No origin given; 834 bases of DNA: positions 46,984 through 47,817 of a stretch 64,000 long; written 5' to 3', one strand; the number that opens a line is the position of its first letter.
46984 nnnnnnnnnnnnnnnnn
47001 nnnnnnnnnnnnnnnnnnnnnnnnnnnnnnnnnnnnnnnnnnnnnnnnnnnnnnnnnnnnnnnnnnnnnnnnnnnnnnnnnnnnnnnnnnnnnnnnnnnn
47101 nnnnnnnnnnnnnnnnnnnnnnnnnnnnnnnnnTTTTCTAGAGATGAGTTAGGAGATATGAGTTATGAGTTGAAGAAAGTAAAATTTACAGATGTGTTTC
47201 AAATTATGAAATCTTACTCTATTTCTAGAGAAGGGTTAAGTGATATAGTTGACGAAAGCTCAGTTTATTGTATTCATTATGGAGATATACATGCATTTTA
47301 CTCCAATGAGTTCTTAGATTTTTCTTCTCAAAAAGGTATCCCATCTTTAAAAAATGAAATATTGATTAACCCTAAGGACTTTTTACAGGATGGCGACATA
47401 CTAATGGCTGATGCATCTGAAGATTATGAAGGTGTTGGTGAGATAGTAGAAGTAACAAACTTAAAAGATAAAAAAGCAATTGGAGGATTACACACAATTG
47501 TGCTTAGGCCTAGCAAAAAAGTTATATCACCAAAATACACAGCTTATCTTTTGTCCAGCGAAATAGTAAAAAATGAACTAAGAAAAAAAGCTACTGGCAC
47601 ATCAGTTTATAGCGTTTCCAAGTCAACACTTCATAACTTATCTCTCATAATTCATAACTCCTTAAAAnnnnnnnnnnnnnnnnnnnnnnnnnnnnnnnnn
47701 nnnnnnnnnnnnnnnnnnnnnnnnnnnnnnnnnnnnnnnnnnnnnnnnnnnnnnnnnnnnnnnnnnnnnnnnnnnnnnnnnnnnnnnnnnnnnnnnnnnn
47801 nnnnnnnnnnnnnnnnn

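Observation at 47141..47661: The second target-recognition domain of hsdS is bracketed by inverted repeats of the same family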

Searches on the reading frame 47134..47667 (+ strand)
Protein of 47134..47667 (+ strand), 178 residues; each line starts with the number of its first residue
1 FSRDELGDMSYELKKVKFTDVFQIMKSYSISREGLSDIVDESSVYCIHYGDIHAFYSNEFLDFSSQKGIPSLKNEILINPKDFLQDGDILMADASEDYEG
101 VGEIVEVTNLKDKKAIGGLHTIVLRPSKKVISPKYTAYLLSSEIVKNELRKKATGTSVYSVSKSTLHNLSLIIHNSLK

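Call 32: find_related_loci(query=A2, collection=genome_contigs, flank=6000)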
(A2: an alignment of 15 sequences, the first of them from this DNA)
Query A2 (178 aa) in genome_contigs; peptide patterns used: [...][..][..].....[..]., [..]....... (x = any residue, [..] = any of these).
50 stretches matched a pattern; 32 encode a relative of the query (tblastn E <= 1e-3); 31 distinct loci.
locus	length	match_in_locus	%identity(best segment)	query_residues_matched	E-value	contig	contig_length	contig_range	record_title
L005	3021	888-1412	65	4-178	2e-71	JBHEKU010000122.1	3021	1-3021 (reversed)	MAG: Ignavibacteria bacterium isolate bin.543 k141_4579468, whole genome shotgun sequence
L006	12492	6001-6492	65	16-178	1e-68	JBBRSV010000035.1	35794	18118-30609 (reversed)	MAG: Chitinophagales bacterium isolate La2_metabat2.146 La2_metabat2.146_K_1920945L35794_cov_44.9961, whole genome shotg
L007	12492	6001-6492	65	16-178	1e-68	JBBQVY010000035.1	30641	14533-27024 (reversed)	MAG: Chitinophagales bacterium isolate Co_metawrap_2021 Cmw_2021_k141_15451442_length_30641_cov_38.4347, whole genome sh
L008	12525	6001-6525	64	4-178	1e-68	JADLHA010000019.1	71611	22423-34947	MAG: Saprospiraceae bacterium isolate SJ462 c_000000478518, whole genome shotgun sequence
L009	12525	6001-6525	63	4-178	7e-68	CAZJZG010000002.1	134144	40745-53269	MAG TPA_asm: uncultured Bacteroidales bacterium isolate binchicken_co235_404 genome assembly, contig: NODE_253_length_13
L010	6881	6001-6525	63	4-178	3e-67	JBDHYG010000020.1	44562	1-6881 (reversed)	MAG: Parafilimonas sp. isolate AS-MICRO-OLR.41 NODE_2295_length_44562_cov_206.411534, whole genome shotgun sequence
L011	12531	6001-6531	64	3-178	6e-66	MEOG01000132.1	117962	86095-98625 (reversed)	MAG: Bacteroidetes bacterium GWF2_35_48 gwf2_scaffold_923, whole genome shotgun sequence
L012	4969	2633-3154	60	4-177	3e-64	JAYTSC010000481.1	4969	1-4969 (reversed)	MAG: Bacteroidota bacterium isolate GFS_4933 GFS_4933_480, whole genome shotgun sequence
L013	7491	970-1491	60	4-177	3e-64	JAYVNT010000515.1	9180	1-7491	MAG: Flavobacterium sp. isolate GL65_DN_metabinner_30_sub GL65_DN_metabinner_30_sub_514, whole genome shotgun sequence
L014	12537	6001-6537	58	6-178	5e-63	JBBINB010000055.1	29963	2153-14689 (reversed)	MAG: Draconibacterium sp. isolate PBS170224_bin_246 NODE_715_length_29963_cov_4.07052, whole genome shotgun sequence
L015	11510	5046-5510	63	18-171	5e-62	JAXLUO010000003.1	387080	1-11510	MAG: Chitinophagales bacterium isolate STL-BAC32 C2.193.fa-3, whole genome shotgun sequence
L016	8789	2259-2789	55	3-178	3e-62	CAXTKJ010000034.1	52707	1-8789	MAG TPA_asm: uncultured Pyrinomonadaceae bacterium isolate public_SRR11456921_metawrap_bin.8 genome assembly, contig: pu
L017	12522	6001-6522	60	5-178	8e-62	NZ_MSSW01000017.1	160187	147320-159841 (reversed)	Algoriphagus antarcticus strain DSM 15986 contig17, whole genome shotgun sequence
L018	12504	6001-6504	57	12-178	1e-60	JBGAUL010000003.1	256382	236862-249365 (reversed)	MAG: Chlorobiota bacterium isolate MAG_AAO_H125.58 AAOH125-58_opera_contig_223, whole genome shotgun sequence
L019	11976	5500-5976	60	12-171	8e-58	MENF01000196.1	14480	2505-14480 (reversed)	MAG: Bacteroidetes bacterium GWA2_32_17 gwa2_scaffold_6392, whole genome shotgun sequence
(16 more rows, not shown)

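Call 35: find_related_loci(query=A2, collection=metagenome_contigs, flank=3000)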
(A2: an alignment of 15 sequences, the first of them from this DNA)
Query A2 (178 aa) in metagenome_contigs; peptide patterns used: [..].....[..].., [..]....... (x = any residue, [..] = any of these).
115 stretches matched a pattern; 32 encode a relative of the query (tblastn E <= 1e-3); 32 distinct loci.
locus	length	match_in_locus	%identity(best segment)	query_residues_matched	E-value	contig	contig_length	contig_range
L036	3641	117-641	73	4-178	1e-82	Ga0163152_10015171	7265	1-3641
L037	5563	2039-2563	71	4-178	1e-81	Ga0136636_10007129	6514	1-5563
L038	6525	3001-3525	71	4-178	6e-80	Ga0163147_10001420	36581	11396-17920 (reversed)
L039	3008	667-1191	65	4-178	1e-69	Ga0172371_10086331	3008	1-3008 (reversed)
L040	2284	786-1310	63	4-178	1e-69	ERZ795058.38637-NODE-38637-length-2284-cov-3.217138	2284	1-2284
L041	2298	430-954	62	4-178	5e-68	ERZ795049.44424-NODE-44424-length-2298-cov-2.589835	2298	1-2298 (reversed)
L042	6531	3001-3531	64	3-178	2e-66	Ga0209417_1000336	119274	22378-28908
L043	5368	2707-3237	64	3-178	2e-66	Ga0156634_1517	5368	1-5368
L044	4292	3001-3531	64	3-178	2e-66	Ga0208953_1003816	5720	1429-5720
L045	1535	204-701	58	3-169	1e-63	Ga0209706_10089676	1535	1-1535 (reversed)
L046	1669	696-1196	58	2-169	5e-63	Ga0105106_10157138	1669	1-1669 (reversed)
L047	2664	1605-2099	59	15-178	2e-61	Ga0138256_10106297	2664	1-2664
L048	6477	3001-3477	60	12-171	3e-58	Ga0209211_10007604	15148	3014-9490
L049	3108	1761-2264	55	3-171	5e-58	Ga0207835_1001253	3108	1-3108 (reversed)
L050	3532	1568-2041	58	13-171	3e-57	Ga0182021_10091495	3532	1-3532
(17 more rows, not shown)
